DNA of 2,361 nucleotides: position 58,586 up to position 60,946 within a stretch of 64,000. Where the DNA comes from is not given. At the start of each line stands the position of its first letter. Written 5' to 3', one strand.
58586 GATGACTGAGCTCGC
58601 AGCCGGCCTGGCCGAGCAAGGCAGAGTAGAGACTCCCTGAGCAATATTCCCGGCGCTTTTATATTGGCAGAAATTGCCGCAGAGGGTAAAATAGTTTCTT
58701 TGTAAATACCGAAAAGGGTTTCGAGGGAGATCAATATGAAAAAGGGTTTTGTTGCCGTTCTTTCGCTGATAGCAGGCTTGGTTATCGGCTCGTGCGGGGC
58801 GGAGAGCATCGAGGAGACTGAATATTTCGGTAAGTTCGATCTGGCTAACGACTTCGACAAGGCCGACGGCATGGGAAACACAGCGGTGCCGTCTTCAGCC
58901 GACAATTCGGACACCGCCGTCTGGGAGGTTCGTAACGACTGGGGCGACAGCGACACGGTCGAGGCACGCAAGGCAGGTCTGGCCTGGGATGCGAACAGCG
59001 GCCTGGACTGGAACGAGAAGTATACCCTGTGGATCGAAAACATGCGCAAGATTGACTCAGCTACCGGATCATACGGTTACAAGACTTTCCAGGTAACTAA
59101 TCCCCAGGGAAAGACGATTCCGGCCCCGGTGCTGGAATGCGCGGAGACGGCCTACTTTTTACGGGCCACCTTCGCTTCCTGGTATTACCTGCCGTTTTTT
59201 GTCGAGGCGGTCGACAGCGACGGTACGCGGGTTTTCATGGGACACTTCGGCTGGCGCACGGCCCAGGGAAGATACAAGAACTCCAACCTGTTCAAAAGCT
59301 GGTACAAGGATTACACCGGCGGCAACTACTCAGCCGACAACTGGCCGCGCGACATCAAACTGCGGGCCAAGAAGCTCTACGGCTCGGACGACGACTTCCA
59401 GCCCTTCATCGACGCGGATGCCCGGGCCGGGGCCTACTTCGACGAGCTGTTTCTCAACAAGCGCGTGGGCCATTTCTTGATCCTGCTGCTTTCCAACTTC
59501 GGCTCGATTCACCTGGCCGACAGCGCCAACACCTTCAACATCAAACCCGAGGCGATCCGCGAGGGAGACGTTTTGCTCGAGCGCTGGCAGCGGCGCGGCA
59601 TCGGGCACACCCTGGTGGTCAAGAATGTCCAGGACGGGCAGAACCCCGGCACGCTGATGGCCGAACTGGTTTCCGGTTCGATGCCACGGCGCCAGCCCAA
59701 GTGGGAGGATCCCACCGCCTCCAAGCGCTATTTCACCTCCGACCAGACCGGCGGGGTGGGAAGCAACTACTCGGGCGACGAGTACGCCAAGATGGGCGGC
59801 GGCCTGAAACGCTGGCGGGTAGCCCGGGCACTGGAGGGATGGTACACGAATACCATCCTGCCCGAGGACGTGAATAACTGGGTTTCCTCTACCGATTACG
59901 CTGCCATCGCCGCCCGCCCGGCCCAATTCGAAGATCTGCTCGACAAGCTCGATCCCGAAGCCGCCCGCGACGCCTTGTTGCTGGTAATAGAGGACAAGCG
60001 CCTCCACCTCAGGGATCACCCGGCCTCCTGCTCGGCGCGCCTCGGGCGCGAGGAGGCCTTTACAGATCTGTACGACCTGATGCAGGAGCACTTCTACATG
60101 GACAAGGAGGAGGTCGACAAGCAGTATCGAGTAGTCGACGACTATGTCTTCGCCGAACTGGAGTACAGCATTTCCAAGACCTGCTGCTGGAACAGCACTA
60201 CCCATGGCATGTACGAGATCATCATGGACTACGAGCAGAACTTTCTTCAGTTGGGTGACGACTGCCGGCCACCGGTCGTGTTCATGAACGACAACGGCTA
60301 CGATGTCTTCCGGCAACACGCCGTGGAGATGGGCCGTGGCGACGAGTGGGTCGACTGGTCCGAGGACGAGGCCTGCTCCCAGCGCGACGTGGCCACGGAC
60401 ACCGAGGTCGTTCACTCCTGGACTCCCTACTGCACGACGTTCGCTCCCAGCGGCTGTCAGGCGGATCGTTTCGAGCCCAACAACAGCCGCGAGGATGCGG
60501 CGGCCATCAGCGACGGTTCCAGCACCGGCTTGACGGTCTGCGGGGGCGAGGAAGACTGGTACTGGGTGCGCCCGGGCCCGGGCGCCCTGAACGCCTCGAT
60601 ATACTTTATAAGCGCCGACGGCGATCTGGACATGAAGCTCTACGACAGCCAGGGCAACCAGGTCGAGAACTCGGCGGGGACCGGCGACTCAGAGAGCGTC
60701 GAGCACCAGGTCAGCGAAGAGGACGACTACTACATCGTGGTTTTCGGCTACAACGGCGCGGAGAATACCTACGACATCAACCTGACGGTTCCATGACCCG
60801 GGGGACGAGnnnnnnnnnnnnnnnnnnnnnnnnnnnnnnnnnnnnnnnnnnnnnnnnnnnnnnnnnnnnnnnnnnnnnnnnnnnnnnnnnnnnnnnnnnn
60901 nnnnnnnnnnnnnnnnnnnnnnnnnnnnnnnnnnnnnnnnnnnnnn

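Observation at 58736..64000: Cluster of exported proteins including a MYXO-CTERM-tagged FN3/MopE-repeat protein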

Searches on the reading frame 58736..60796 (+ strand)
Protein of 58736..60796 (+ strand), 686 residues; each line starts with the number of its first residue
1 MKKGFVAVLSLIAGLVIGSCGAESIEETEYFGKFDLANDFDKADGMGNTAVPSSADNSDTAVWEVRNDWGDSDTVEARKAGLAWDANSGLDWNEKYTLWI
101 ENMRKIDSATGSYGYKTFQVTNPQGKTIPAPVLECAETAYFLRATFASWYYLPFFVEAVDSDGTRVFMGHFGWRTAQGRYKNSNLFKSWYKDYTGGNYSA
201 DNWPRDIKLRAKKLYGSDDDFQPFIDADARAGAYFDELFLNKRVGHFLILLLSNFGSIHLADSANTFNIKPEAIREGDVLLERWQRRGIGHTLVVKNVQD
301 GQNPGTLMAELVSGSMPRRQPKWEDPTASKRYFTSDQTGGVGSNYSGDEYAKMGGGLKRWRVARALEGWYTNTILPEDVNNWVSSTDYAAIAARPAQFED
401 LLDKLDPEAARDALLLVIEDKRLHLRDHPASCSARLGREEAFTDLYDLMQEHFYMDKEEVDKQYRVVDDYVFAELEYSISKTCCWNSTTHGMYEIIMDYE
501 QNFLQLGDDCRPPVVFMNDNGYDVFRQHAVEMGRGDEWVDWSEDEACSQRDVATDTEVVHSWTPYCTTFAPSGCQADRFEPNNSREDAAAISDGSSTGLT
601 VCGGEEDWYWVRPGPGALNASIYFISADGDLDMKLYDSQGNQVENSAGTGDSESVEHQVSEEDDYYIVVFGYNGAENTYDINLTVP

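Call 3: search_protein_families(library=pfam, proteins=[window:58736-60796:+], max_evalue=0.1)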
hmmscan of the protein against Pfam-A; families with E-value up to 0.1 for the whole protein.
window:58736-60796:+ (686 aa): 1 family
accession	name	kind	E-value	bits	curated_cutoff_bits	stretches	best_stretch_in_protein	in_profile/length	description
PF04151.21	PPC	-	0.0023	19.2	25.9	1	622-671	17-70/70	Bacterial pre-peptidase C-terminal domain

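Call 4: search_protein_families(library=ncbifam, proteins=[window:58736-60796:+], max_evalue=1)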
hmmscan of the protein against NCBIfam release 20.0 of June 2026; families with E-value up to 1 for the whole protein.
window:58736-60796:+ (686 aa): 0 families

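Call 7: find_homologous_proteins(query=window:58736-60796:+)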
Query window:58736-60796:+ (686 aa): 1397 proteins with E <= 0.001 among 8000 candidates; the best 120 are listed.
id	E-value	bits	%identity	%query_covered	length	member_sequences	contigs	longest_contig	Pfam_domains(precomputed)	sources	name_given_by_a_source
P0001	0.0e+0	1510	92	100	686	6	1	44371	-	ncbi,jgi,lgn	jgi:hypothetical protein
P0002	0.0e+0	1250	76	99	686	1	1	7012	-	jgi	-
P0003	0.0e+0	1207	74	100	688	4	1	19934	PF04151.22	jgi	-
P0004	0.0e+0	1201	74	97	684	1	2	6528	-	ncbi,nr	ncbi:MAG: hypothetical protein D6806_06890 [Deltaproteobacteria bacterium]|nr:MAG: hypothetical prot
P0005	0.0e+0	1131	71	99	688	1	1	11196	PF04151.22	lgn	-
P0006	0.0e+0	1102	69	100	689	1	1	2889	PF04151.22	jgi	jgi:hypothetical protein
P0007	0.0e+0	1094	70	95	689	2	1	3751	PF04151.22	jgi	jgi:hypothetical protein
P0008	0.0e+0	1086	68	100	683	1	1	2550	PF04151.22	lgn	-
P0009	0.0e+0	1085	67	100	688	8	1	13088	PF04151.22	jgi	jgi:hypothetical protein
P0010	0.0e+0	1059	69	97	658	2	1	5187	-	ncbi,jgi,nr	ncbi:MAG: hypothetical protein JRJ19_09225 [Deltaproteobacteria bacterium]|nr:hypothetical protein [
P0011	0.0e+0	1041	66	95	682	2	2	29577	-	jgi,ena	-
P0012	0.0e+0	1027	66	100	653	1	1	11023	PF04151.22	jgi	jgi:hypothetical protein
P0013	0.0e+0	1015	65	98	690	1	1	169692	-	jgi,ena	-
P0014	6.5e-289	979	59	100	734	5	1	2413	-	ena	-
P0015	9.4e-273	925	59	98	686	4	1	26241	PF04151.22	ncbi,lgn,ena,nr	ncbi:MAG: hypothetical protein GYA21_01395 [Myxococcales bacterium]|nr:hypothetical protein [Myxococ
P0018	3.2e-248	844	51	99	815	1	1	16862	PF04151.22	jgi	jgi:hypothetical protein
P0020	6.2e-247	840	55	93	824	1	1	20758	PF04151.22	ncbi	-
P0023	1.5e-240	819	51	97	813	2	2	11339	PF04151.22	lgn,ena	-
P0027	4.6e-233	794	50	99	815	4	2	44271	PF04151.22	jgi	jgi:Bacterial pre-peptidase C-terminal domain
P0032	1.5e-226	772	50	93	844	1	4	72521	PF04151.22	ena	-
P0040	1.6e-223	762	51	97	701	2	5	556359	-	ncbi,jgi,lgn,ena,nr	ncbi:MAG TPA: hypothetical protein PK668_08820 [Myxococcota bacterium]|nr:hypothetical protein [Myxo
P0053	7.5e-217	740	48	97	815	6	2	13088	PF04151.22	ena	-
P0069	1.6e-211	723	46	99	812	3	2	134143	PF04151.22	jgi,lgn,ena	-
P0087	2.5e-208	712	48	93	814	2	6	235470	PF04151.22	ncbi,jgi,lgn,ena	-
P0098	8.0e-206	704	49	100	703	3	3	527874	PF04151.22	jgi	jgi:hypothetical protein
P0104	3.1e-204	699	46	99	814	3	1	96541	PF04151.22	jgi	jgi:hypothetical protein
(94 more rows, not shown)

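Call 8: search_solved_structures(query=window:58736-60796:+, max_evalue=1)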
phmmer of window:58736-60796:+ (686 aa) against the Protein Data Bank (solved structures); distinct sequences matched with E-value up to 1: 4.
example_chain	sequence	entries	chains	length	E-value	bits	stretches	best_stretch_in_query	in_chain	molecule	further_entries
3jqw_A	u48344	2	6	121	0.0032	19.2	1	579-683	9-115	ColH protein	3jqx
9ues_B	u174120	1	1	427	0.035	15.8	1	597-679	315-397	Subtilisin-like serine protease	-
3afg_A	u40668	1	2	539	0.043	15.5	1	597-679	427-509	Subtilisin-like serine protease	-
9p0a_C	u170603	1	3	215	0.97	11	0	583-680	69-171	Pilin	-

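Call 10: find_encoding_contigs(protein=window:58736-60796:+, flank=10000, max_places=4)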
Protein window:58736-60796:+ (686 aa): 6 contigs read that carry it; 2 places shown.
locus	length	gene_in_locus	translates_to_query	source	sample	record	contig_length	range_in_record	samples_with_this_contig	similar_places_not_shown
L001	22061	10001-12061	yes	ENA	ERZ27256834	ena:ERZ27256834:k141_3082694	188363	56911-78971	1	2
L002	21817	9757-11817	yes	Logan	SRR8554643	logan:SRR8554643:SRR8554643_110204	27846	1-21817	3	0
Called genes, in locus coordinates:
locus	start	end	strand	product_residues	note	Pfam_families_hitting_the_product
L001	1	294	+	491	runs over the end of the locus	PF01336:tRNA_anti-codon, PF00152:tRNA-synt_2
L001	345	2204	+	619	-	PF12704:MacB_PCD (weak), PF02687:FtsX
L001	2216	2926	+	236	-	PF00005:ABC_tran, PF13304:AAA_21 (faint)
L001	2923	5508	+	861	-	PF07244:POTRA, PF08478:POTRA_1 (faint), PF08479:POTRA_2 (faint), PF07244:POTRA, PF01103:Omp85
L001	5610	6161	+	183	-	PF03938:OmpH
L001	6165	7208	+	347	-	PF04613:LpxD, PF25087:GMPPB_C (weak), PF25084:LbH_EIF2B (faint), PF00132:Hexapep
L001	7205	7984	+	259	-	PF00132:Hexapep (weak), PF25084:LbH_EIF2B (faint), PF25087:GMPPB_C (faint), PF00132:Hexapep (weak), PF13720:Acetyltransf_11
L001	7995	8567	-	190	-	-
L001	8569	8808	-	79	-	PF01037:AsnC_trans_reg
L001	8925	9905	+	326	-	PF13623:SurA_N_2, PF13624:SurA_N_3, PF09312:SurA_N, PF13145:Rotamase_2, PF13616:Rotamase_3, PF00639:Rotamase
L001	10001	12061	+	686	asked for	-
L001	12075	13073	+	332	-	PF11617:Cu-binding_MopE (faint)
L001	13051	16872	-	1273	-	PF12969:DUF3857 (faint)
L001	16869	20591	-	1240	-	PF00515:TPR_1 (faint), PF07719:TPR_2 (faint), PF13371:TPR_9 (faint), PF13414:TPR_11 (faint), PF12969:DUF3857, PF01841:Transglut_core (weak)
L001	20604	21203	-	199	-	-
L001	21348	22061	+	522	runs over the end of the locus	PF13091:PLDc_2, PF00614:PLDc (faint), PF13091:PLDc_2, PF00686:CBM_20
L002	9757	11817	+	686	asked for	-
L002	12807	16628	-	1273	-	PF12969:DUF3857 (faint)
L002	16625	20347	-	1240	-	PF00515:TPR_1 (faint), PF07719:TPR_2 (faint), PF13371:TPR_9 (faint), PF13414:TPR_11 (faint), PF12969:DUF3857, PF01841:Transglut_core (weak)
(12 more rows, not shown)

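Call 16: search_protein_families(library=pfam, proteins=[L001:13051-16872:-, L001:16869-20591:-, L001:20604-21203:-], max_evalue=0.1)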
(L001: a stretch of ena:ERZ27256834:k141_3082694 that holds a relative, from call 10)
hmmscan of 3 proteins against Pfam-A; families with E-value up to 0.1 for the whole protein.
L001:13051-16872:- (1273 aa): 7 families
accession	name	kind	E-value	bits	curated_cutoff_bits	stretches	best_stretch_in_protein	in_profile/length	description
PF12969.12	DUF3857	-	2.8e-05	24.7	24.6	0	716-762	2-52/170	Domain of Unknown Function with PDB structure (DUF3857)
PF13428.12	TPR_14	-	0.00038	21.3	23.5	1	389-426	5-41/44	Tetratricopeptide repeat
PF13432.12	TPR_16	-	0.00064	20.6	32.7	2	392-436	3-47/65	Tetratricopeptide repeat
PF13181.12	TPR_8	-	0.0049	17.4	25.7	0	498-526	5-33/34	Tetratricopeptide repeat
PF25062.1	ARM_TT21_N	-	0.016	15.4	40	0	386-434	100-149/222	Tetratricopeptide repeat protein 21 N-terminal ARM repeat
PF09976.15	TPR_21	-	0.016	15.4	25.5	1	459-532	112-181/193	Tetratricopeptide repeat-like domain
PF07719.23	TPR_2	-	0.059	14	27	0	393-418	8-33/34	Tetratricopeptide repeat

L001:16869-20591:- (1240 aa): 14 families
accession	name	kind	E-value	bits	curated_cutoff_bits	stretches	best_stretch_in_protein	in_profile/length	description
PF12969.12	DUF3857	-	3.2e-18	66.8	24.6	1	664-823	2-166/170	Domain of Unknown Function with PDB structure (DUF3857)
PF07719.23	TPR_2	-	1.3e-10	40.9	27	1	541-571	4-34/34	Tetratricopeptide repeat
PF00515.34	TPR_1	-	6.6e-10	38.8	27.8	1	543-571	6-34/34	Tetratricopeptide repeat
PF01841.26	Transglut_core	-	2.3e-07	31.5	23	1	875-951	4-77/108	Transglutaminase-like superfamily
PF13414.12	TPR_11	-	2.3e-06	27.6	26.8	1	551-586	7-42/42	TPR repeat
PF13371.12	TPR_9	-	8.1e-06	26.2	35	1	512-574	3-65/73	Tetratricopeptide repeat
PF13428.12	TPR_14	-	6.7e-05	23.6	23.5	1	541-579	4-42/44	Tetratricopeptide repeat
PF13432.12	TPR_16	-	0.00086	20.2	32.7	2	514-571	7-64/65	Tetratricopeptide repeat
PF12970.12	DUF3858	-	0.0011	19.5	27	1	1156-1230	42-116/116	Domain of Unknown Function with PDB structure (DUF3858)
PF13181.12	TPR_8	-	0.0084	16.6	25.7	0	518-536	15-33/34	Tetratricopeptide repeat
PF13431.12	TPR_17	-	0.022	15.5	24.4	0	561-588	2-29/34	Tetratricopeptide repeat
PF02837.24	Glyco_hydro_2_N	-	0.032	14.6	28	1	204-270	85-145/169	Glycosyl hydrolases family 2, sugar binding domain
PF24656.1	CEPT76_peptidase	-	0.036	14.7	27.8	1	917-950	6-39/121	CEP76 peptidase-like domain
PF17874.7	TPR_MalT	-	0.038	13.7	45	0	505-536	81-112/336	MalT-like TPR region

L001:20604-21203:- (199 aa): 0 families

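Call 17: search_protein_families(library=ncbifam, proteins=[L001:13051-16872:-, L001:16869-20591:-, L001:20604-21203:-], max_evalue=0.1)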
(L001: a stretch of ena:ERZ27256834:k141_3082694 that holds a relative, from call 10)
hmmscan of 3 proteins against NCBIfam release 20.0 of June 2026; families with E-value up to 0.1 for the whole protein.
L001:13051-16872:- (1273 aa): 3 families
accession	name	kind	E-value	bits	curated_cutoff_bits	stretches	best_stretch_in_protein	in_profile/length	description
TIGR02917.1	PEP_TPR_lipo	equivalog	2.2e-13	49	312.2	1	383-656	362-632/899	XrtA/PEP-CTERM system TPR-repeat protein PrsT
TIGR02521.1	type_IV_pilW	equivalog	0.022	14.3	154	0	567-645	145-223/234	type IV pilus biogenesis/stability protein PilW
NF011262.0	PRK14668.1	equivalog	0.033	12.6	544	1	528-591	201-264/577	excinuclease ABC subunit C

L001:16869-20591:- (1240 aa): 8 families
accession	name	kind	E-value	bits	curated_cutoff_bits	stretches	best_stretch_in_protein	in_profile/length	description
TIGR02917.1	PEP_TPR_lipo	equivalog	5e-13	47.8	312.2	2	484-616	513-645/899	XrtA/PEP-CTERM system TPR-repeat protein PrsT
NF040959.1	MamA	equivalog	2.7e-09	36.8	200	1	507-616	71-183/204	magnetosome protein MamA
TIGR03939.1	PGA_TPR_OMP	equivalog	6e-07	28.1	366.65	2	513-605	404-496/800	poly-beta-1,6 N-acetyl-D-glucosamine export porin PgaA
TIGR02552.1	LcrH_SycD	equivalog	9.4e-05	22.2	104.8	1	552-614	66-131/136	SycD/LcrH family type III secretion system chaperone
TIGR02521.1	type_IV_pilW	equivalog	0.0033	17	154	0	549-607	42-100/234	type IV pilus biogenesis/stability protein PilW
NF033920.0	C39_PA2778_fam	equivalog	0.0077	15.7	150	1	499-603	152-255/255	PA2778 family cysteine peptidase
NF008520.0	PRK11447.1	equivalog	0.031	12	858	1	541-611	354-424/1157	cellulose synthase complex outer membrane protein BcsC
NF008755.0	PRK11788.1-3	equivalog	0.065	12.6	430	0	514-599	190-276/388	lipopolysaccharide assembly protein LapB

L001:20604-21203:- (199 aa): 0 families

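Call 20: find_encoding_contigs(protein=P0040, flank=10000, max_places=1)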
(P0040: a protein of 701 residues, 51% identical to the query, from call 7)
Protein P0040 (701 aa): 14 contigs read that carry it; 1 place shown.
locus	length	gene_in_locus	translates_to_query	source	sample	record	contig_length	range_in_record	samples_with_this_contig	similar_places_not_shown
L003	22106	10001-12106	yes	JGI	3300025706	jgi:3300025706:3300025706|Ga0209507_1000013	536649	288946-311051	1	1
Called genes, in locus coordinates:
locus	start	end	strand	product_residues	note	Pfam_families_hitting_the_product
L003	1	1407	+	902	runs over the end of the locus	PF11617:Cu-binding_MopE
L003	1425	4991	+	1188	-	PF17757:UvrB_inter, PF02559:CarD_TRCF_RID, PF00270:DEAD, PF04851:ResIII, PF00271:Helicase_C, PF03461:TRCF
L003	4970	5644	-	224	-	PF07238:PilZ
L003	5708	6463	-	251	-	PF00849:PseudoU_synth_2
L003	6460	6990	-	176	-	-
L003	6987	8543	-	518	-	PF13717:Zn_ribbon_4, PF13719:Zn_ribbon_5 (weak)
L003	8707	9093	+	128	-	PF07238:PilZ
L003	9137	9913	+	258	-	-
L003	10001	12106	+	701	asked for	-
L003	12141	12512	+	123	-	-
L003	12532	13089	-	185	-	-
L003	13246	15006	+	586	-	PF03571:Peptidase_M49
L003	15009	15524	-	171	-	PF04519:Bactofilin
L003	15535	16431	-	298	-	PF02195:ParB_N, PF17762:HTH_ParB, PF23552:ParB_C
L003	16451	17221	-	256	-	PF01656:CbiA, PF02374:ArsA_ATPase (faint), PF06564:CBP_BcsQ, PF09140:MipZ (faint), PF10609:ParA, PF13614:AAA_31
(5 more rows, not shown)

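Call 21: find_encoding_contigs(protein=P0098, flank=10000, max_places=1)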
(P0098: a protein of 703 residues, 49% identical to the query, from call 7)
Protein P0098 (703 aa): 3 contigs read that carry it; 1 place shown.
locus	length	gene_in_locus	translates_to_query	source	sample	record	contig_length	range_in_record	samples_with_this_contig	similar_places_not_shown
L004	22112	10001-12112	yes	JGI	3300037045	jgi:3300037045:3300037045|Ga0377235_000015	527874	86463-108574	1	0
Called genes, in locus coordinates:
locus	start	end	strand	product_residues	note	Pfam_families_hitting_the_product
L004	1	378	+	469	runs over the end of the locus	-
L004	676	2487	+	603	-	-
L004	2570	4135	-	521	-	-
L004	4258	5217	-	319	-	-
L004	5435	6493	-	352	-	-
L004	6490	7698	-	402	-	PF04773:FecR (weak), PF13432:TPR_16 (weak)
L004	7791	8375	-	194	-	PF04542:Sigma70_r2, PF08281:Sigma70_r4_2, PF04545:Sigma70_r4 (weak)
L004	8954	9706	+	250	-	-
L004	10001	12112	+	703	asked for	PF04151:PPC (weak)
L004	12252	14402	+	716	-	PF17963:Big_9 (faint), PF04151:PPC (faint)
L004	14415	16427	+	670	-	-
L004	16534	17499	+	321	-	PF14378:PAP2_3, PF01569:PAP2 (weak)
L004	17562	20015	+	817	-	PF03176:MMPL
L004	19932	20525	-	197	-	-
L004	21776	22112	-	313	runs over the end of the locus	PF26550:Tricorn_2nd, PF26549:Tricorn_N (weak)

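Call 22: find_encoding_contigs(protein=P0087, flank=10000, max_places=1)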
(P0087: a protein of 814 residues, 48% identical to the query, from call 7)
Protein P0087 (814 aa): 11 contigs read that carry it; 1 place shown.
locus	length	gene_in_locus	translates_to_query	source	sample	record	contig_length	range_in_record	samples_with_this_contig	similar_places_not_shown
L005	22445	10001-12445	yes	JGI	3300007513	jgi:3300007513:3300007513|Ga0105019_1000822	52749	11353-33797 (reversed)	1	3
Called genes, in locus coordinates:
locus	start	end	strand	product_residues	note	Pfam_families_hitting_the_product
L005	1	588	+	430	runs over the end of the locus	PF01554:MatE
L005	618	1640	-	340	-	PF00288:GHMP_kinases_N, PF08544:GHMP_kinases_C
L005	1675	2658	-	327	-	PF22700:MVD-like_N, PF18376:MDD_C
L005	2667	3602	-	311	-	PF00288:GHMP_kinases_N, PF08544:GHMP_kinases_C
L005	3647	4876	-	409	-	PF00368:HMG-CoA_red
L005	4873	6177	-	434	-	PF01070:FMN_dh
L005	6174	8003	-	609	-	PF20154:LNT_N, PF00795:CN_hydrolase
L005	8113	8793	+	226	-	PF09986:DUF2225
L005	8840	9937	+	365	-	PF04055:Radical_SAM, PF06968:BATS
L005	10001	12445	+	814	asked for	PF04151:PPC (weak)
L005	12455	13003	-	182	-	PF00485:PRK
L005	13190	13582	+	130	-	PF02482:Ribosomal_S30AE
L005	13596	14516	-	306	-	PF01790:LGT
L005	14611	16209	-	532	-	PF00118:Cpn60_TCP1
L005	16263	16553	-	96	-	PF00166:Cpn10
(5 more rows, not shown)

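Call 24: find_encoding_contigs(protein=P0013, flank=10000, max_places=1)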
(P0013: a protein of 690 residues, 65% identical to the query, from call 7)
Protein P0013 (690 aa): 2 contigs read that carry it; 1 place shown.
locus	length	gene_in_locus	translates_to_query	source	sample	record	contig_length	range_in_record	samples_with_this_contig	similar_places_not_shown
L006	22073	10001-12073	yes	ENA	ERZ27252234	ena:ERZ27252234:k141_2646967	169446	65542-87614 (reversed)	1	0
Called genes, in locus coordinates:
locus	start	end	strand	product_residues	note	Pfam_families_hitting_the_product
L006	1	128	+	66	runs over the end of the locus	-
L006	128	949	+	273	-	-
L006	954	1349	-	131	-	PF01850:PIN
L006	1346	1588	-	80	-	PF02604:PhdYeFM_antitox (weak)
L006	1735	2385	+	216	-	PF01625:PMSR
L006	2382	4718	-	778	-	PF03544:TonB_C (faint)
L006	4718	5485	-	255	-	PF05175:MTS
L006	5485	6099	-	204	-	PF01300:Sua5_yciO_yrdC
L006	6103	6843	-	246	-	PF13641:Glyco_tranf_2_3, PF00535:Glycos_transf_2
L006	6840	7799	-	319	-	PF01073:3Beta_HSD, PF01370:Epimerase, PF02719:Polysacc_synt_2 (weak), PF04321:RmlD_sub_bind, PF16363:GDP_Man_Dehyd, PF07993:NAD_binding_4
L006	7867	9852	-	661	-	-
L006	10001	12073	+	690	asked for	-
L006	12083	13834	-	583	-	-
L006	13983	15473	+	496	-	-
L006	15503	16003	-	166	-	PF09723:Zn_ribbon_8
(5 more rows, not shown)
